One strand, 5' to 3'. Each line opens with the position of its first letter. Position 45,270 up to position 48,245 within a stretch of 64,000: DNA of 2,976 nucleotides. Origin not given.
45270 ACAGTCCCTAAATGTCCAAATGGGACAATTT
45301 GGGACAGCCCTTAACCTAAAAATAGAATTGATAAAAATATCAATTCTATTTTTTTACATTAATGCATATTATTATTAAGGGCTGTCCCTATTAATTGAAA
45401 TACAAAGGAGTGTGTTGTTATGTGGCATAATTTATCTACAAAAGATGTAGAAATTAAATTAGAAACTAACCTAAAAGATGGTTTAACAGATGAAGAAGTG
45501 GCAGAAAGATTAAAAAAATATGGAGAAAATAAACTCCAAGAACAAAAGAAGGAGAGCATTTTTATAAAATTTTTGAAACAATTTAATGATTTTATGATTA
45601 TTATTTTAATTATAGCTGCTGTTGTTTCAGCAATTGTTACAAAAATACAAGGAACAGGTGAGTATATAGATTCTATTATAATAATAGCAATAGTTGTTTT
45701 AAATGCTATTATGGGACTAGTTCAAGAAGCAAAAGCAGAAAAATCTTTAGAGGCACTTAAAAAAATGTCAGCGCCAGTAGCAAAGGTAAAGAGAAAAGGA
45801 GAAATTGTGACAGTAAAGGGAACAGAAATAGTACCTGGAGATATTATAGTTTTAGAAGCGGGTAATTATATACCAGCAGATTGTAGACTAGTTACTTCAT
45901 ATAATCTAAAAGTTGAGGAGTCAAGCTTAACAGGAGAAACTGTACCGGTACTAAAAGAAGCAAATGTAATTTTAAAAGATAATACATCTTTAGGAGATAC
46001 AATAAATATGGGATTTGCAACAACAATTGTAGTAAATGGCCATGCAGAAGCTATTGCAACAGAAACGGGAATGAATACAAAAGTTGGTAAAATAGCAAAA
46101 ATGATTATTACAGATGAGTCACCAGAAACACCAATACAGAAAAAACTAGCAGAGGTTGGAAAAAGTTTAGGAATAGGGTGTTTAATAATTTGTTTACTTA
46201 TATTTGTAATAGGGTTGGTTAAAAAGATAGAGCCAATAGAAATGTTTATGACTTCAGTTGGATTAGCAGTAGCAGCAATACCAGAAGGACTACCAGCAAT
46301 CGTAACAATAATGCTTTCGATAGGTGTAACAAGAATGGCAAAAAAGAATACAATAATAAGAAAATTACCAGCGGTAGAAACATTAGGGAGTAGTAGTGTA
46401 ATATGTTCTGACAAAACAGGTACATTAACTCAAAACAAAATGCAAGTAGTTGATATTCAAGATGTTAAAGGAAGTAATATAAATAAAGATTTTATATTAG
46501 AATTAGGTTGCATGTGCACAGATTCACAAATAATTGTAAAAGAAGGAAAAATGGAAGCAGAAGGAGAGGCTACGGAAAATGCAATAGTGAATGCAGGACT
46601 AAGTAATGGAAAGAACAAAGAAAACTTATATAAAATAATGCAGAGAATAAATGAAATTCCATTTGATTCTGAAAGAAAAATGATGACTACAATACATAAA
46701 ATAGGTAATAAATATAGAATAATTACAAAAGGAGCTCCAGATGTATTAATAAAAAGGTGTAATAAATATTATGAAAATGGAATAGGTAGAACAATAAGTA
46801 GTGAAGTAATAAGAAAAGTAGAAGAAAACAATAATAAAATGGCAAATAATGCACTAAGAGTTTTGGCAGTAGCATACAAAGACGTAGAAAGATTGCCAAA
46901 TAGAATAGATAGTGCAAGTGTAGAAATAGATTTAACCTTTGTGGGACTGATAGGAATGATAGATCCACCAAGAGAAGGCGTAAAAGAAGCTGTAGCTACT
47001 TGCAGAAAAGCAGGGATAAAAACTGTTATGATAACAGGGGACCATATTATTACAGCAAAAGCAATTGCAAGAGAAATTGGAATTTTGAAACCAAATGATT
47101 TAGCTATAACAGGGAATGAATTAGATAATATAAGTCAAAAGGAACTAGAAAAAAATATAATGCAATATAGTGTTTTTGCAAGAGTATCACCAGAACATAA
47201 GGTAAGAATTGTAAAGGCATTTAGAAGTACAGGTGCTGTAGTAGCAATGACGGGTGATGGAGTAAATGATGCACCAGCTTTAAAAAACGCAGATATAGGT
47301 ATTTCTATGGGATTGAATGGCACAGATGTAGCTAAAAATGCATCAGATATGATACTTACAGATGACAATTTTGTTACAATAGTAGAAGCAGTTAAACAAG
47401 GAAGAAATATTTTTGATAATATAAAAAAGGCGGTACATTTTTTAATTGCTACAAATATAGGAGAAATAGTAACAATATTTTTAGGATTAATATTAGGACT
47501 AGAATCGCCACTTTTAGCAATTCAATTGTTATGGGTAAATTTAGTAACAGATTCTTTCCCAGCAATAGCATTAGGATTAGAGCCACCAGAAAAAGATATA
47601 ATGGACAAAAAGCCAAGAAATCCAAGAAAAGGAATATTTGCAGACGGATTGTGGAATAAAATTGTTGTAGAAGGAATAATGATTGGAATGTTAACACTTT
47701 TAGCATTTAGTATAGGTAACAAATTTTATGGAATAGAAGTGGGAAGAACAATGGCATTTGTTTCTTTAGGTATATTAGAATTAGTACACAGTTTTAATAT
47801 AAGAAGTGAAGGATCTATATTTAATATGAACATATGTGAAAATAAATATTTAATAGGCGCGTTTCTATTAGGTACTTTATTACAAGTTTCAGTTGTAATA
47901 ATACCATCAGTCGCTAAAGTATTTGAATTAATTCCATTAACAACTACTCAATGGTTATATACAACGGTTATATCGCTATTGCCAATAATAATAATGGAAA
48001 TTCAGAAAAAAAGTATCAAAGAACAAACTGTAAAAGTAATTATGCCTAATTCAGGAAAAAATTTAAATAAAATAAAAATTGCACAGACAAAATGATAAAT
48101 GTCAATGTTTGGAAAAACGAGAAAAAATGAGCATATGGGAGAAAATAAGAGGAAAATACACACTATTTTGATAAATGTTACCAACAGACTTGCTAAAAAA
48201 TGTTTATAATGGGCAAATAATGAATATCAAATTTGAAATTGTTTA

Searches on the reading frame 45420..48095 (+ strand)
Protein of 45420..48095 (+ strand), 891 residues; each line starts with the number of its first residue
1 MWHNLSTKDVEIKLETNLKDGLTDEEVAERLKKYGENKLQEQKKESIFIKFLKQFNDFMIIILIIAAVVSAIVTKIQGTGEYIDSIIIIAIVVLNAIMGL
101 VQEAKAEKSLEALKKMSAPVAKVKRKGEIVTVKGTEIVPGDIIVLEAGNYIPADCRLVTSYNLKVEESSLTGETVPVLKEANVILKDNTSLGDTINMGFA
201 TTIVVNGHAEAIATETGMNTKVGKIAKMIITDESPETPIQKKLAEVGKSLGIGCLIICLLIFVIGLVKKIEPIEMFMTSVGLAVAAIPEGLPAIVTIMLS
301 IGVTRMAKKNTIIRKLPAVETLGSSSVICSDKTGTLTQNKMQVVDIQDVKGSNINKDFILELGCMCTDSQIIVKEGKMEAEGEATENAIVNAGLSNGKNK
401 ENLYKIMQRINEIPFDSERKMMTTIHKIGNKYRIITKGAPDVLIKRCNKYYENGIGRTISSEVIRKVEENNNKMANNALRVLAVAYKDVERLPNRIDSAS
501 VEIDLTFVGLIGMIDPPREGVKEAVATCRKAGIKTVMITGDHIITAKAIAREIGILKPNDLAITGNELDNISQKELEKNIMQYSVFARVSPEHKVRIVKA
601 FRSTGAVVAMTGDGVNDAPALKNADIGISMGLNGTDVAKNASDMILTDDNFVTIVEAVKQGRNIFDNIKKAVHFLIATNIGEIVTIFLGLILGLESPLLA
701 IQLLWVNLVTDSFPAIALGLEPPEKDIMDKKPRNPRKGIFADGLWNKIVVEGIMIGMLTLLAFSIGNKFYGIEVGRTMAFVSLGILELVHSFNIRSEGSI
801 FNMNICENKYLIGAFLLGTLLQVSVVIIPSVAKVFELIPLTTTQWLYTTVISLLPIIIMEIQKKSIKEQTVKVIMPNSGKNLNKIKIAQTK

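Call 77: find_encoding_contigs(protein=window:45420-48095:+, flank=600, max_places=10)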
Protein window:45420-48095:+ (891 aa): 25 contigs read that carry it; 10 places shown.
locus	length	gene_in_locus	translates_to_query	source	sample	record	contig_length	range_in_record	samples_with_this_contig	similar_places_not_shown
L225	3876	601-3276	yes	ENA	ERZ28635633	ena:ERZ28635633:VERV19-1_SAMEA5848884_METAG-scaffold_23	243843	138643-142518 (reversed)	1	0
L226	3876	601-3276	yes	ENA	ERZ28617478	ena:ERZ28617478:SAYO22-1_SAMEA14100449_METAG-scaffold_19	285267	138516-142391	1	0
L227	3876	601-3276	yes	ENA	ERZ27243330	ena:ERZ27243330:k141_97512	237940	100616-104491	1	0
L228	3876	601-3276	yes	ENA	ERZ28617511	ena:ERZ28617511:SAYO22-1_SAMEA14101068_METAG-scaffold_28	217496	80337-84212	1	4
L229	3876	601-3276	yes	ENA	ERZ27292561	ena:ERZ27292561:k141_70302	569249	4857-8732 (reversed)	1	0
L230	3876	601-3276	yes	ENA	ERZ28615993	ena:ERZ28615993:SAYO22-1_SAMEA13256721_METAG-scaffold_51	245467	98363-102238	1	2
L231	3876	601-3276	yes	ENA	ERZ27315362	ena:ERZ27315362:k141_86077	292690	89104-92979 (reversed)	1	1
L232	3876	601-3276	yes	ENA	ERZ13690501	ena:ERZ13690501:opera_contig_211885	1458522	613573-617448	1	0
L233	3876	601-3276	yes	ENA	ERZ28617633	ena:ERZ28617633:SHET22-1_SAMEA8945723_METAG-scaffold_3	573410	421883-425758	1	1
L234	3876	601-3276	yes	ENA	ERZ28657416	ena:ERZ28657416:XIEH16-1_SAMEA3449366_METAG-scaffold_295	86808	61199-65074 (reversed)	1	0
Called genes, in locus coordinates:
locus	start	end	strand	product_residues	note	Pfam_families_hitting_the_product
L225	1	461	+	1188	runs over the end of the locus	PF02463:SMC_N, PF13175:AAA_15, PF13304:AAA_21 (weak), PF13476:AAA_23, PF13555:AAA_29 (faint), PF06470:SMC_hinge, PF02463:SMC_N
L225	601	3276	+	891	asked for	PF00690:Cation_ATPase_N, PF00122:E1-E2_ATPase, PF00702:Hydrolase, PF13246:Cation_ATPase, PF00689:Cation_ATPase_C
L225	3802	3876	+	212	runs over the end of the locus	PF01551:Peptidase_M23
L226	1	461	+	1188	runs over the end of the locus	PF02463:SMC_N, PF13175:AAA_15, PF13304:AAA_21 (weak), PF13476:AAA_23, PF13555:AAA_29 (faint), PF06470:SMC_hinge, PF02463:SMC_N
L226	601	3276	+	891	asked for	PF00690:Cation_ATPase_N, PF00122:E1-E2_ATPase, PF00702:Hydrolase, PF13246:Cation_ATPase, PF00689:Cation_ATPase_C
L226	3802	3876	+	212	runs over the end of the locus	PF01551:Peptidase_M23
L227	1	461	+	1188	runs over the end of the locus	PF02463:SMC_N, PF13175:AAA_15, PF13304:AAA_21 (weak), PF13476:AAA_23, PF13555:AAA_29 (faint), PF06470:SMC_hinge, PF02463:SMC_N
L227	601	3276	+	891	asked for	PF00690:Cation_ATPase_N, PF00122:E1-E2_ATPase, PF00702:Hydrolase, PF13246:Cation_ATPase, PF00689:Cation_ATPase_C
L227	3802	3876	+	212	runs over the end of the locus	PF01551:Peptidase_M23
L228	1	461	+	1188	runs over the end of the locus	PF02463:SMC_N, PF13175:AAA_15, PF13304:AAA_21 (weak), PF13476:AAA_23, PF13555:AAA_29 (faint), PF06470:SMC_hinge, PF02463:SMC_N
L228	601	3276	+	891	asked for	PF00690:Cation_ATPase_N, PF00122:E1-E2_ATPase, PF00702:Hydrolase, PF13246:Cation_ATPase, PF00689:Cation_ATPase_C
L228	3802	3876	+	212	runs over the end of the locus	PF01551:Peptidase_M23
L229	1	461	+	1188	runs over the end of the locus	PF02463:SMC_N, PF13175:AAA_15, PF13304:AAA_21 (weak), PF13476:AAA_23, PF13555:AAA_29 (faint), PF06470:SMC_hinge, PF02463:SMC_N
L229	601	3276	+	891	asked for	PF00690:Cation_ATPase_N, PF00122:E1-E2_ATPase, PF00702:Hydrolase, PF13246:Cation_ATPase, PF00689:Cation_ATPase_C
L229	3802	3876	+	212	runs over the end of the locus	PF01551:Peptidase_M23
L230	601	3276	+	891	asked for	PF00690:Cation_ATPase_N, PF00122:E1-E2_ATPase, PF00702:Hydrolase, PF13246:Cation_ATPase, PF00689:Cation_ATPase_C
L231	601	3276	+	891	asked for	PF00690:Cation_ATPase_N, PF00122:E1-E2_ATPase, PF00702:Hydrolase, PF13246:Cation_ATPase, PF00689:Cation_ATPase_C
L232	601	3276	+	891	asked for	PF00690:Cation_ATPase_N, PF00122:E1-E2_ATPase, PF00702:Hydrolase, PF13246:Cation_ATPase, PF00689:Cation_ATPase_C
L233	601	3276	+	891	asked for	PF00690:Cation_ATPase_N, PF00122:E1-E2_ATPase, PF00702:Hydrolase, PF13246:Cation_ATPase, PF00689:Cation_ATPase_C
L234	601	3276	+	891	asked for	PF00690:Cation_ATPase_N, PF00122:E1-E2_ATPase, PF00702:Hydrolase, PF13246:Cation_ATPase, PF00689:Cation_ATPase_C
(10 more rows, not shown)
